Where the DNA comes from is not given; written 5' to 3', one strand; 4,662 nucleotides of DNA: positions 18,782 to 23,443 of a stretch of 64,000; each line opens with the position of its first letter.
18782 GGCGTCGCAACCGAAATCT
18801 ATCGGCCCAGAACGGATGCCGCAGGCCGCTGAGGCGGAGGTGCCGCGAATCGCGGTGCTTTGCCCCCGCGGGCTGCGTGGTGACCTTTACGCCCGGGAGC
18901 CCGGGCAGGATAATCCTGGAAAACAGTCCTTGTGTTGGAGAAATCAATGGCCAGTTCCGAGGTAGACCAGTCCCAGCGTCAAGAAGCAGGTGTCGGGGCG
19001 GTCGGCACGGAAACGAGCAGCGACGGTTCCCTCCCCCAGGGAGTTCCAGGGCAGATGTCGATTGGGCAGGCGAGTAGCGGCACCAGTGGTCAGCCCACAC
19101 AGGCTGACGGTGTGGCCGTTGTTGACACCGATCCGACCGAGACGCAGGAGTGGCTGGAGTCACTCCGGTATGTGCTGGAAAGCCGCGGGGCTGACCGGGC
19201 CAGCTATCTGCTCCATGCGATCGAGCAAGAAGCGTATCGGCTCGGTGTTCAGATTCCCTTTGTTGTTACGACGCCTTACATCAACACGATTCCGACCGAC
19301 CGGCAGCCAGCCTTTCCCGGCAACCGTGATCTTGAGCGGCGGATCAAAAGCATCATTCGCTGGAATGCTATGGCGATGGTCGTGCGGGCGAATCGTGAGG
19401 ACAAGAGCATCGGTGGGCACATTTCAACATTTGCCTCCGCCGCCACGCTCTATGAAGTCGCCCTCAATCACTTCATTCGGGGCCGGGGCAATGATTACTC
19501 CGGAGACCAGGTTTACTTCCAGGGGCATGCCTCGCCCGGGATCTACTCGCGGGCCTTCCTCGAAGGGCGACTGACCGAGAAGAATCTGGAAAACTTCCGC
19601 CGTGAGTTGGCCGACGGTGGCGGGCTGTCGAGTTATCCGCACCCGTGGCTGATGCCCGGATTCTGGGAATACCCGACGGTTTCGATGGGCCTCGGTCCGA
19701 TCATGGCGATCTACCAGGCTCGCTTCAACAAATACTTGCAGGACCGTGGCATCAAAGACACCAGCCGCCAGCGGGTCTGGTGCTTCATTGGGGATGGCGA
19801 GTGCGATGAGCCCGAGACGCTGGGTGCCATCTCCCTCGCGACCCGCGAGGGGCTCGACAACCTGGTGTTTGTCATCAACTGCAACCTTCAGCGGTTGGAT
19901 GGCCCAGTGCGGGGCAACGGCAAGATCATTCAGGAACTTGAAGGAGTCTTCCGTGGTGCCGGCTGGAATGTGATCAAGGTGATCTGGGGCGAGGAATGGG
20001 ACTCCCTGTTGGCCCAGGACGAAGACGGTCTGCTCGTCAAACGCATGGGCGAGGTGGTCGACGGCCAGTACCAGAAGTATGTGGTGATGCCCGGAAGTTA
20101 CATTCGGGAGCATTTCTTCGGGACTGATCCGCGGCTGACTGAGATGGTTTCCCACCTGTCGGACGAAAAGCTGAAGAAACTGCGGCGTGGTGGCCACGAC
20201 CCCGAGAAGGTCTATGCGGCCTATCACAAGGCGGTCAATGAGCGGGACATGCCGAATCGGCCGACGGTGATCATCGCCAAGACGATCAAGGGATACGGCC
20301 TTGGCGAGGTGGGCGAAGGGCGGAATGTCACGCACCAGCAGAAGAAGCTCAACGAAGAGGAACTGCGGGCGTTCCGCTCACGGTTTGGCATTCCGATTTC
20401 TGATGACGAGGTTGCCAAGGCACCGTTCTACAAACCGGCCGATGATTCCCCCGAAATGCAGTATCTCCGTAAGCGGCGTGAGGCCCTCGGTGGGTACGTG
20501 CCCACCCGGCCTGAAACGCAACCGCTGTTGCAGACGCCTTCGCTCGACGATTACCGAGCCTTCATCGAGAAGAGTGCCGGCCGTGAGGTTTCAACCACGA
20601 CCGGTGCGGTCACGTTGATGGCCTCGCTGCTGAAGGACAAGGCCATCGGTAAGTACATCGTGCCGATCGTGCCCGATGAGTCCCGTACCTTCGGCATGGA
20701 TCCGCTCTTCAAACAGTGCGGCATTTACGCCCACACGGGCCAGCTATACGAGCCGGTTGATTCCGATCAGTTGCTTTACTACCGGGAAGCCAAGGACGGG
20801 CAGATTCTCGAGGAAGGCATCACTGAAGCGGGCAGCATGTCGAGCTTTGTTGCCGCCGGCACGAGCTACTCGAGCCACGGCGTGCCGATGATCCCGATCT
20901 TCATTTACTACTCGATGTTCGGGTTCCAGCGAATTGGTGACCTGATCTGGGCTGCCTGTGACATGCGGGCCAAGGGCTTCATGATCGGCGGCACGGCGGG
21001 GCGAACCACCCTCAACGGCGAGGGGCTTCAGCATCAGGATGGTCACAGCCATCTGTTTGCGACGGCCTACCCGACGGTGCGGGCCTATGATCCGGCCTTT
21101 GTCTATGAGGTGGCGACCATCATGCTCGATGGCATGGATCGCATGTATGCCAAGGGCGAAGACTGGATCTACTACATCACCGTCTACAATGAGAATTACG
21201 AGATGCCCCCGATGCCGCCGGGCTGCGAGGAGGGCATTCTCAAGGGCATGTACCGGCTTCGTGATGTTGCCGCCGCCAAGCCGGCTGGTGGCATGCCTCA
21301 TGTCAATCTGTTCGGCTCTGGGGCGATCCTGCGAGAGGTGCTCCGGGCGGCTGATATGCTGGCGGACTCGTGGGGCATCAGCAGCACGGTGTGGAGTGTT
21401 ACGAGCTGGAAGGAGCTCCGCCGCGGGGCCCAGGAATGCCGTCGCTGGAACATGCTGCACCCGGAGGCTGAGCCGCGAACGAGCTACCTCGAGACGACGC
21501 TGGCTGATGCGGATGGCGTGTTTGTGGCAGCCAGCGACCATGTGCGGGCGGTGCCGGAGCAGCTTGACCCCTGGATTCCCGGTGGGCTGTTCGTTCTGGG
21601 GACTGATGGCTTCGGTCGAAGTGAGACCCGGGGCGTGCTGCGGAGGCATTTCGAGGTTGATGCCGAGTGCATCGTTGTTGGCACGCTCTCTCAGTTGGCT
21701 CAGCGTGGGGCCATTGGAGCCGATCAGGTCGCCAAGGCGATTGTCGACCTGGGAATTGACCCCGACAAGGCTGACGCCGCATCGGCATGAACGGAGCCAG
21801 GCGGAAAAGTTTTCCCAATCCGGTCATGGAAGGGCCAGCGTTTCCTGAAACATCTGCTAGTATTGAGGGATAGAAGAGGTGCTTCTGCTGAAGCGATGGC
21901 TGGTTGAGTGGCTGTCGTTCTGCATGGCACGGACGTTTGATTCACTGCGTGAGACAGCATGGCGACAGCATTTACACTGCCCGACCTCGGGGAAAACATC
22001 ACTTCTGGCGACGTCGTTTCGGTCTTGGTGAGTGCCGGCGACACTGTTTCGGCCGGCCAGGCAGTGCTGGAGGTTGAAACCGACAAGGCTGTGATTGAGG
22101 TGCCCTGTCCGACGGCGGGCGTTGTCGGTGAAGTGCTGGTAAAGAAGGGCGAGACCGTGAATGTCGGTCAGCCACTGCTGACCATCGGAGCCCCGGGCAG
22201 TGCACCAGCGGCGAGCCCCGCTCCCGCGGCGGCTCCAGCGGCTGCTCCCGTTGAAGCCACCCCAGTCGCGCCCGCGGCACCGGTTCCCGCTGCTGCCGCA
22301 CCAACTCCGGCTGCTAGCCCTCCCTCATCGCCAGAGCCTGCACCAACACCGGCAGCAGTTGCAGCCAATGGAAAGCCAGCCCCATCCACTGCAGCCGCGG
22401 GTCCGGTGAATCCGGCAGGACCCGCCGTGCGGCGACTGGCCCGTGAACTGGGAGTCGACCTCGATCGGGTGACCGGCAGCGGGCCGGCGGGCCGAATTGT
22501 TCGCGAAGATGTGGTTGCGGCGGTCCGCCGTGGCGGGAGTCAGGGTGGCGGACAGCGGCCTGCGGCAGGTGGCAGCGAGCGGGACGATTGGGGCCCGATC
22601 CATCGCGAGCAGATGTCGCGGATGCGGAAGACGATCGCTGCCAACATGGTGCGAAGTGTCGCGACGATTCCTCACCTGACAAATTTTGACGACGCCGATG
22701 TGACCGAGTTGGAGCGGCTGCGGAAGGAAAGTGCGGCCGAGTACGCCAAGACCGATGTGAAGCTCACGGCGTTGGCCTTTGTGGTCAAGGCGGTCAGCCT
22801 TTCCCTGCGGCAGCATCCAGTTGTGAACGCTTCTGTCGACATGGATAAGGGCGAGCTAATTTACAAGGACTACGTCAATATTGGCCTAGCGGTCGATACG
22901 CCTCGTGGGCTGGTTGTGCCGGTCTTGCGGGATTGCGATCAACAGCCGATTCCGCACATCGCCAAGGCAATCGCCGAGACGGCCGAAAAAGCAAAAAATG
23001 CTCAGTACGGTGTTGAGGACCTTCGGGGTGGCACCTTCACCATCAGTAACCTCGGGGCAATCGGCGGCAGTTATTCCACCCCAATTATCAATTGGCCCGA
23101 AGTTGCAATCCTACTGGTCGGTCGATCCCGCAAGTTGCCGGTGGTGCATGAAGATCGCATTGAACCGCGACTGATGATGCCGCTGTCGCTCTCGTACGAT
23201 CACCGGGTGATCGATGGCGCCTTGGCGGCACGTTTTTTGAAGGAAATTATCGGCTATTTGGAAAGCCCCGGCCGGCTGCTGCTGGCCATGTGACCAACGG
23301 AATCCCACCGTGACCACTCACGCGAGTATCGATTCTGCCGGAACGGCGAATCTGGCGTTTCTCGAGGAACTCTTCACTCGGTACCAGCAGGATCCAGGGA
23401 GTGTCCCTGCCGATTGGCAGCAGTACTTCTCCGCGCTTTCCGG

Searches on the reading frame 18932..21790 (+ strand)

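Call 19: search_protein_families(library=pfam, proteins=[window:18932-21790:+], max_evalue=0.1)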
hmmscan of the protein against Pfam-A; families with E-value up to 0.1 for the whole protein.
window:18932-21790:+ (952 aa): 4 families
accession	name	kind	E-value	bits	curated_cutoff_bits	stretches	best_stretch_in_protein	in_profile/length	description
PF17831.6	PDH_E1_M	-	1.2e-95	319.7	23.2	1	535-759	3-229/229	Pyruvate dehydrogenase E1 component middle domain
PF22613.1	Transketolase_C_1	-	2.8e-17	63.4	27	1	772-910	1-113/113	Transketolase-like TK C-terminal domain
PF00456.26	Transketolase_N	-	1.8e-14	53.9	22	2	161-357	26-220/334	Transketolase, thiamine diphosphate binding domain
PF02780.25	Transketolase_C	-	0.023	15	25.9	1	789-829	10-49/124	Transketolase, C-terminal domain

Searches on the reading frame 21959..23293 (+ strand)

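Call 19: search_protein_families(library=pfam, proteins=[window:21959-23293:+], max_evalue=0.1)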
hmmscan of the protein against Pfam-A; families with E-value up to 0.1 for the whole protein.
window:21959-23293:+ (444 aa): 9 families
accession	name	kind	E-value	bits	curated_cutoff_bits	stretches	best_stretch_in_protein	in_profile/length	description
PF00198.28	2-oxoacid_dh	-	3.2e-88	295.5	23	1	215-442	5-232/232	2-oxoacid dehydrogenases acyltransferase (catalytic domain)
PF00364.28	Biotin_lipoyl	-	1.2e-22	79.9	22.1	1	4-76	2-73/73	Biotin-requiring enzyme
PF02817.22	E3_binding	-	5.4e-16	58.9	23.7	1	153-185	3-35/36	e3 binding domain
PF13533.13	Biotin_lipoyl_2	-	7.2e-08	32.5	29.8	2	51-76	6-31/32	Biotin-lipoyl like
PF13437.12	HlyD_3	-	0.00014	23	22.2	1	51-81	5-35/106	HlyD family secretion protein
PF05896.17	NQRA_N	-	0.02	15.5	25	0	21-59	41-78/94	NqrA N-terminal barrel-sandwich hybrid domain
PF16576.10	HlyD_D23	-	0.027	14.2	30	0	45-77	108-140/214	Barrel-sandwich domain of CusB or HlyD membrane-fusion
PF13375.12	RnfC_N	-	0.037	14.5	25.6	0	17-58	39-79/101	RnfC Barrel sandwich hybrid domain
PF00358.26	PTS_EIIA_1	-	0.063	13.4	27.2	0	17-43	81-107/127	phosphoenolpyruvate-dependent sugar phosphotransferase system, EIIA 1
